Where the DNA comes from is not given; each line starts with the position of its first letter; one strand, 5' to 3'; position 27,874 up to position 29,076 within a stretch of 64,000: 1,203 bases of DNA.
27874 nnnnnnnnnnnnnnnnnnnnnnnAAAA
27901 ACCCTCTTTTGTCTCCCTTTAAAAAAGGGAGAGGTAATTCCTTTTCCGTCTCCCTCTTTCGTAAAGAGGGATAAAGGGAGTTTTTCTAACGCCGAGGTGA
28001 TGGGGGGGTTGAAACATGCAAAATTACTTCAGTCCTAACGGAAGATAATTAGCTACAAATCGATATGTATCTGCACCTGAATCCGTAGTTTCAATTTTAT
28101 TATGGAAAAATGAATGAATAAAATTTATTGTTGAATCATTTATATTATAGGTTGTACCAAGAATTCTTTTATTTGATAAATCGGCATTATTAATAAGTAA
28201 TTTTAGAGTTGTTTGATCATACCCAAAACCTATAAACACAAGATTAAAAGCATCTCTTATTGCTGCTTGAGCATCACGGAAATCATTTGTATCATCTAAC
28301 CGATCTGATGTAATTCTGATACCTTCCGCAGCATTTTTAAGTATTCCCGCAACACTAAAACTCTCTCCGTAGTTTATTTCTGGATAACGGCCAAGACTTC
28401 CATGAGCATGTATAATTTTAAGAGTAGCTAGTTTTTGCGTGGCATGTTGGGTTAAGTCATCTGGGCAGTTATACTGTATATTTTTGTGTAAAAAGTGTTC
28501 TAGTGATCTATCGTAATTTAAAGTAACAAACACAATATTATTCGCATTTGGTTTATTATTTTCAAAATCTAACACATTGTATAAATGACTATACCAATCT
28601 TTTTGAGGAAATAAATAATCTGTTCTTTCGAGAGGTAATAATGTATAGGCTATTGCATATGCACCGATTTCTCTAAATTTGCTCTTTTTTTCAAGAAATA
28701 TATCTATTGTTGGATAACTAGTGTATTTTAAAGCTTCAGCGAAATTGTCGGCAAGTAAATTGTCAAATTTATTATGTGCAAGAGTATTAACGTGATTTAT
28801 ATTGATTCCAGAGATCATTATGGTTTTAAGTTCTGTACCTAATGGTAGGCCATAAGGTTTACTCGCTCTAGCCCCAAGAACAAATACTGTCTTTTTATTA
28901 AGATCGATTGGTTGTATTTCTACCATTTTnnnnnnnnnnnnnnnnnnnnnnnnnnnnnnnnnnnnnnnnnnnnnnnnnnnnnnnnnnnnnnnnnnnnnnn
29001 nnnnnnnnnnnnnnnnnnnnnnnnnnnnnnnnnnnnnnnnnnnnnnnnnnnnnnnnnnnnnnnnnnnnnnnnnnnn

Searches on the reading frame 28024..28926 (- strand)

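Call 3: search_protein_families(library=pfam, proteins=[window:28024-28926:-], max_evalue=0.1)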
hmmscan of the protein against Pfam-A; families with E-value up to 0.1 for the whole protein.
window:28024-28926:- (300 aa): 1 family
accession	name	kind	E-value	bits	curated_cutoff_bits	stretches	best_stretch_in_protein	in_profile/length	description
PF13289.12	SIR2_2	-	4.8e-07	30.4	24.5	1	132-248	2-105/141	SIR2-like domain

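Call 4: search_protein_families(library=padloc, proteins=[window:28024-28926:-], max_evalue=0.1)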
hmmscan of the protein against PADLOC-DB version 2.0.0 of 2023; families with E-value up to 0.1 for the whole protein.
window:28024-28926:- (300 aa): 5 families
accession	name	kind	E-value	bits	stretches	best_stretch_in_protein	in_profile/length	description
PDLC04087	SIR2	-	9.5e-08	29.3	2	9-147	15-149/343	-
PDLC04092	SIR2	-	3.5e-05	21.3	1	119-268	109-268/318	-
PDLC04077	SIR2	-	0.004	15.2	1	217-283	33-100/135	-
PDLC04082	SIR2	-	0.0048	13.8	0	218-272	244-298/345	-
PDLC03856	LmuA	-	0.007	13.6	1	128-247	113-216/433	-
